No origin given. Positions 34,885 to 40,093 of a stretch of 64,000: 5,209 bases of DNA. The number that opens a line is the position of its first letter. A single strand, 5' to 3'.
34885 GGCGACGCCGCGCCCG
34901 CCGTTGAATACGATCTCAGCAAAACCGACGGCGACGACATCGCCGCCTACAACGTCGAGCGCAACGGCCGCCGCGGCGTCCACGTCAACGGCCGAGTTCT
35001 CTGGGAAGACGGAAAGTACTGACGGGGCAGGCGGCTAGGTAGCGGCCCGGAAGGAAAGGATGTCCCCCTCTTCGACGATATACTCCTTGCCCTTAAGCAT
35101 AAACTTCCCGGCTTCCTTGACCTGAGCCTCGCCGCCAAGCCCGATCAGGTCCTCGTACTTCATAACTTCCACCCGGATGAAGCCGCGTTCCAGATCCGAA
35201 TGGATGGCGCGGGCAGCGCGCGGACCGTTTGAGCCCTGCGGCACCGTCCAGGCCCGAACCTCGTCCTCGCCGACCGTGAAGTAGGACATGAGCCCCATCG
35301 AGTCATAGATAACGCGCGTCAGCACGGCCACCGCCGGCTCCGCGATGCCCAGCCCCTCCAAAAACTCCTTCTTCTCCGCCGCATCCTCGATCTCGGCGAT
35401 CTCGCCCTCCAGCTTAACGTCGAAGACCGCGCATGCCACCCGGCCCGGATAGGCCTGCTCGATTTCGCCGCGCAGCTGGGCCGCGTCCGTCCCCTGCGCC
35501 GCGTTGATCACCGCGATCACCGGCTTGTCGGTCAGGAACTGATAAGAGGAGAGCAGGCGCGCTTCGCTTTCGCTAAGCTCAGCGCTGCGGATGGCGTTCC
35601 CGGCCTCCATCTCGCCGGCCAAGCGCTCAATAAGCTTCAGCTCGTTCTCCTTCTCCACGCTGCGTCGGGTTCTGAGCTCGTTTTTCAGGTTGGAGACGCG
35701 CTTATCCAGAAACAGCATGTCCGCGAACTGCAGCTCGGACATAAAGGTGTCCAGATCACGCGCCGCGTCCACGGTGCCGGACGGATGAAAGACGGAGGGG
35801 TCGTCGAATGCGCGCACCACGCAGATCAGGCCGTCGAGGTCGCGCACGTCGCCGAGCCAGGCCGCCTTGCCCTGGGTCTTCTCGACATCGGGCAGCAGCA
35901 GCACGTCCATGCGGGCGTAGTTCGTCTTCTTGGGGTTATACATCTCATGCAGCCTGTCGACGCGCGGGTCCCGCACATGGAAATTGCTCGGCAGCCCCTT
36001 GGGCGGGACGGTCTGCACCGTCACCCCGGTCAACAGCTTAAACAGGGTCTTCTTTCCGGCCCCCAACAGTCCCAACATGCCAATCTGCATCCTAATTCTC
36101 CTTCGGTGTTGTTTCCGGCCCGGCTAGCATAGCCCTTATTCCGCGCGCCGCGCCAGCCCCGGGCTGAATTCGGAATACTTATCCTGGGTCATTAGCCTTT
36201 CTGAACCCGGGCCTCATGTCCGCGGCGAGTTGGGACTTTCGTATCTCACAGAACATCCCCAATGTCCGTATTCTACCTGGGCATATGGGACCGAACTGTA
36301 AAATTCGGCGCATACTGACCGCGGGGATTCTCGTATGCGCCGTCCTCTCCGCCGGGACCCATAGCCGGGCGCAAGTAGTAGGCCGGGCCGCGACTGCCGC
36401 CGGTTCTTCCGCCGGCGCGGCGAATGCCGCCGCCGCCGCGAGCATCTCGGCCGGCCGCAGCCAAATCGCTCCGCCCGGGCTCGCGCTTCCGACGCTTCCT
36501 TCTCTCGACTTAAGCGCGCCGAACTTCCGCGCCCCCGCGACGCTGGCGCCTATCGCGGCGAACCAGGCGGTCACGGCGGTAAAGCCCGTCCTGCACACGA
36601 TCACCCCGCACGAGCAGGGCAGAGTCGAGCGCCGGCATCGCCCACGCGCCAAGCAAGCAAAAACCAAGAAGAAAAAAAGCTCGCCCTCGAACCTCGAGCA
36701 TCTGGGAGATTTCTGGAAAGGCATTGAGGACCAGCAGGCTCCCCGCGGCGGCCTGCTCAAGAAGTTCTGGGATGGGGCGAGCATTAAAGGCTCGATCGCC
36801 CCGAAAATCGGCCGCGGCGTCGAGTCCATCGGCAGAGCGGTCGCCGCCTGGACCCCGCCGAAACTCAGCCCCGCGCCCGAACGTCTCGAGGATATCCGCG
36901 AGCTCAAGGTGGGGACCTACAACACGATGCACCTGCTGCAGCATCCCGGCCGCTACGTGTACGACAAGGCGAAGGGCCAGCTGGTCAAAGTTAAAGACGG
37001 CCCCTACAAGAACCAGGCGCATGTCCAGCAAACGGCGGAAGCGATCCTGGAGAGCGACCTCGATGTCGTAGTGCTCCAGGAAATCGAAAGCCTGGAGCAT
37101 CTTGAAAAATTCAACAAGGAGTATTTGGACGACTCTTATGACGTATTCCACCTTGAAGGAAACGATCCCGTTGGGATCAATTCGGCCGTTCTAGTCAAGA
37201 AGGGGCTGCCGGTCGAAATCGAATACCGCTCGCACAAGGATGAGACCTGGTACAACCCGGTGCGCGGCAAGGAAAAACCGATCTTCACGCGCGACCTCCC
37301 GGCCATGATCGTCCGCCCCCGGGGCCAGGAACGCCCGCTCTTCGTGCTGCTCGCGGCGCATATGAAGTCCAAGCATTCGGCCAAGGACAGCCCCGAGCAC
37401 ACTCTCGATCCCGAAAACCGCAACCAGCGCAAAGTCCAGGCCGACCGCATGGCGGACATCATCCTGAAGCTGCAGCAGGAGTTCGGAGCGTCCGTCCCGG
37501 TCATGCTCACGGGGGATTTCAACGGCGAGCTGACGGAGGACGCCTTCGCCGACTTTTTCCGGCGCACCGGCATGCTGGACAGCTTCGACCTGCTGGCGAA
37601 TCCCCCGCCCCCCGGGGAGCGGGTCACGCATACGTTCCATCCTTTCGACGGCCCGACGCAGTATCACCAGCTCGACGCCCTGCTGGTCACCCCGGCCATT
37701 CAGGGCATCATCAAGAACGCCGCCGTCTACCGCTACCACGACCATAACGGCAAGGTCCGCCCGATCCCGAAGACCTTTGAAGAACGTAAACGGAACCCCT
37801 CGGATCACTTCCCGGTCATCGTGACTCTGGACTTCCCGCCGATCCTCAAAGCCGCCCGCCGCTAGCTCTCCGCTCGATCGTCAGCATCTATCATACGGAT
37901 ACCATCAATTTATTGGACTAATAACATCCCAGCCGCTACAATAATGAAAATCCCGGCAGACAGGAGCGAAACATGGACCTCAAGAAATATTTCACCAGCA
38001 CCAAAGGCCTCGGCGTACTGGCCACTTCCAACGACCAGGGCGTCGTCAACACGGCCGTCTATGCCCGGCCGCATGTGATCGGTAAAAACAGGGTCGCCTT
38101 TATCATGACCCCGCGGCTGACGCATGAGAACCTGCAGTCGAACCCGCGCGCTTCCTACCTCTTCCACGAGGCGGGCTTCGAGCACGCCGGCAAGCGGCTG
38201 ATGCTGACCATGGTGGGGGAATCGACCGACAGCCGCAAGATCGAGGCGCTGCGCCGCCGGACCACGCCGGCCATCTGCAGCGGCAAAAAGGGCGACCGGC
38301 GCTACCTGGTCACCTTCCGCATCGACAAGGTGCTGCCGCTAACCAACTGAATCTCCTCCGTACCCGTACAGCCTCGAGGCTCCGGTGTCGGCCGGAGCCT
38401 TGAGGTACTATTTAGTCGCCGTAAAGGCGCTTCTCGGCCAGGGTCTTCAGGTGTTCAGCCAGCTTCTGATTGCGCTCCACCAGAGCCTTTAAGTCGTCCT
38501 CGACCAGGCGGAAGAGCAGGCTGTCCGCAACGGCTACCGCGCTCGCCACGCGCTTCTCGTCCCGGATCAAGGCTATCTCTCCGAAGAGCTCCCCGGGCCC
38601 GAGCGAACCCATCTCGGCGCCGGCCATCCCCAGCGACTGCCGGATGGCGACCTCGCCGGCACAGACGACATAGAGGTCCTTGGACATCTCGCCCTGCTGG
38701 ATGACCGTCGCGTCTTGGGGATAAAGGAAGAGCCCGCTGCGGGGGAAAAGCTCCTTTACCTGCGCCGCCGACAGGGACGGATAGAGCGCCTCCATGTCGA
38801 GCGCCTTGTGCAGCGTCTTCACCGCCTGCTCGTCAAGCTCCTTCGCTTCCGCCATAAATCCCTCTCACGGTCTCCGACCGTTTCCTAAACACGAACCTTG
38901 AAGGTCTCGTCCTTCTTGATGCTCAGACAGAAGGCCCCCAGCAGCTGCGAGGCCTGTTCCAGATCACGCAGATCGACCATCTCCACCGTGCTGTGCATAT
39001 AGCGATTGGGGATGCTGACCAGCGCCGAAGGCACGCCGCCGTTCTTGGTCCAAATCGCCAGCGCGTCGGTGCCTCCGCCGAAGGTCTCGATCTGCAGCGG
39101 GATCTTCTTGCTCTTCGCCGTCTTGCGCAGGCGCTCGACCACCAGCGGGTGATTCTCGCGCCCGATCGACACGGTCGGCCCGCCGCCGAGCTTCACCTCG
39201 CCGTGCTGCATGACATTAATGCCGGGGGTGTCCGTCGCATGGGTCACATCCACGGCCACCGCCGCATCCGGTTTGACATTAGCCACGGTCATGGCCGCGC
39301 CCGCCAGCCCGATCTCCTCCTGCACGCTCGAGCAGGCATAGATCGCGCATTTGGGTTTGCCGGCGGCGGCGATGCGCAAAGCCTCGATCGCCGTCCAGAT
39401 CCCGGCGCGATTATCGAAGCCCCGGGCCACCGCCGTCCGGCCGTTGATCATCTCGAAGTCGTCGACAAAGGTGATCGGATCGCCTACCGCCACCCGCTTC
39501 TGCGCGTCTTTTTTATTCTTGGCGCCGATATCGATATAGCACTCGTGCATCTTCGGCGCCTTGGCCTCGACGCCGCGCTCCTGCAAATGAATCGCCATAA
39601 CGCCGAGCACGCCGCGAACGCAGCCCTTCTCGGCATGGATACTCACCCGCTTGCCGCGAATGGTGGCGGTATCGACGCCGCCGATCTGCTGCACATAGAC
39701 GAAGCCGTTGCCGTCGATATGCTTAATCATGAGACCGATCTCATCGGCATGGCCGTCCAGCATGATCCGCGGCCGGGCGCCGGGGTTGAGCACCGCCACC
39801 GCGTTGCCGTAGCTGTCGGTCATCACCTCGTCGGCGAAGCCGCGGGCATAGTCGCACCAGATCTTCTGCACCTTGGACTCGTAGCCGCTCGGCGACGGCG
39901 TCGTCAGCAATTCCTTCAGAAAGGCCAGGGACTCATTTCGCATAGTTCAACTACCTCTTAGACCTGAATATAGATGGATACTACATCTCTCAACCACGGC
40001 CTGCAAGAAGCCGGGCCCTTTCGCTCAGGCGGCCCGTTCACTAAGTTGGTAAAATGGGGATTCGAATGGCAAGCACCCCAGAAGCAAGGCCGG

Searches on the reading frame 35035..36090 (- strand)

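Call 35: search_protein_families(library=pfam, proteins=[window:35035-36090:-], max_evalue=0.000001)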
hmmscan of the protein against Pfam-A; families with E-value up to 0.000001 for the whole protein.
window:35035-36090:- (351 aa): 1 family
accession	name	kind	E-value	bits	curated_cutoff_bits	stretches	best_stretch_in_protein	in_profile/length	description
PF06071.19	YchF-GTPase_C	-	1.6e-33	115.1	27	1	267-349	1-83/84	Protein of unknown function (DUF933)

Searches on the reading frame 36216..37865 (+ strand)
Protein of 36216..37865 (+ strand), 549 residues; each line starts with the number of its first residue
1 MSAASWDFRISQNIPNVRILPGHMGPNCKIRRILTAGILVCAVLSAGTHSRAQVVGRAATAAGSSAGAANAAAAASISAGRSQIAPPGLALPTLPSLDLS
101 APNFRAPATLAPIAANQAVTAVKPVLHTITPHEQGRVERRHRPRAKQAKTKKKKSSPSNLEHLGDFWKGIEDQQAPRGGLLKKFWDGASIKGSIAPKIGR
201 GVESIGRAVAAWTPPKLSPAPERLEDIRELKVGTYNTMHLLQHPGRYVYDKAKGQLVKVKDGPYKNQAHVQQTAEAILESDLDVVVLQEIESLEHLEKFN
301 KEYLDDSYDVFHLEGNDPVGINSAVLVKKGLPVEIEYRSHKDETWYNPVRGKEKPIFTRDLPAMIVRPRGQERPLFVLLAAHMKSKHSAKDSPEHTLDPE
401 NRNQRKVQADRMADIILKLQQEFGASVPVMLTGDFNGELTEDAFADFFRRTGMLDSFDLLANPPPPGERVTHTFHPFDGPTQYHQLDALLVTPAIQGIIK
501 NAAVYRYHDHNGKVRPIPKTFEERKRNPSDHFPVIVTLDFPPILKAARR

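Call 35: search_protein_families(library=pfam, proteins=[window:36216-37865:+], max_evalue=0.000001)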
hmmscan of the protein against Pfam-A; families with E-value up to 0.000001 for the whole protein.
window:36216-37865:+ (549 aa): 1 family
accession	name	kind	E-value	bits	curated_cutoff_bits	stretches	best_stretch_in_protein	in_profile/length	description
PF03372.29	Exo_endo_phos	-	2.8e-07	31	24.5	1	264-476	13-192/225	Endonuclease/Exonuclease/phosphatase family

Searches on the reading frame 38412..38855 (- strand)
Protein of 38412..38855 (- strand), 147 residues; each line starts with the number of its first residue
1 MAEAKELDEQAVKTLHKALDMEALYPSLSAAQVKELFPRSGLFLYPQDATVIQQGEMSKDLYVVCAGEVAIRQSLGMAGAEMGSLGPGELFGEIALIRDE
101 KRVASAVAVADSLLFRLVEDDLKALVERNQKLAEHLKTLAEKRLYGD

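Call 35: search_protein_families(library=pfam, proteins=[window:38412-38855:-], max_evalue=0.000001)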
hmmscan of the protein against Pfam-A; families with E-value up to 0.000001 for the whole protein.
window:38412-38855:- (147 aa): 1 family
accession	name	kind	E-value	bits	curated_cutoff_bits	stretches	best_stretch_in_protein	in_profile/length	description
PF00027.35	cNMP_binding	-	7.7e-18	64.7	27.5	1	45-129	4-89/89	Cyclic nucleotide-binding domain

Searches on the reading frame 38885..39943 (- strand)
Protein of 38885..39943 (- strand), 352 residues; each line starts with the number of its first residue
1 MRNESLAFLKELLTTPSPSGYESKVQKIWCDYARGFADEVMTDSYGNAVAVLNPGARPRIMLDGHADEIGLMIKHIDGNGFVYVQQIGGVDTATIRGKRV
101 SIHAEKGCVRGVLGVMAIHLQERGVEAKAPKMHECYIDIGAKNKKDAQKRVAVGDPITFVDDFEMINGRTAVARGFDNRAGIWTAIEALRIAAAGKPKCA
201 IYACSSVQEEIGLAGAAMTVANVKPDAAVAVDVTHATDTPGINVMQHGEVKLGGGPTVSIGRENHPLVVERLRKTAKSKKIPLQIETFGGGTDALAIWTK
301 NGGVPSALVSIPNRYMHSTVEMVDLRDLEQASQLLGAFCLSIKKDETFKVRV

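Call 35: search_protein_families(library=pfam, proteins=[window:38885-39943:-], max_evalue=0.000001)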
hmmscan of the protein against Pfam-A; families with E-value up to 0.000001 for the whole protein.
window:38885-39943:- (352 aa): 1 family
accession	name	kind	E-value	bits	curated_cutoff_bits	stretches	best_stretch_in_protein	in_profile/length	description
PF05343.19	Peptidase_M42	-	2.4e-84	283.3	23.2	1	46-334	1-292/292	M42 glutamyl aminopeptidase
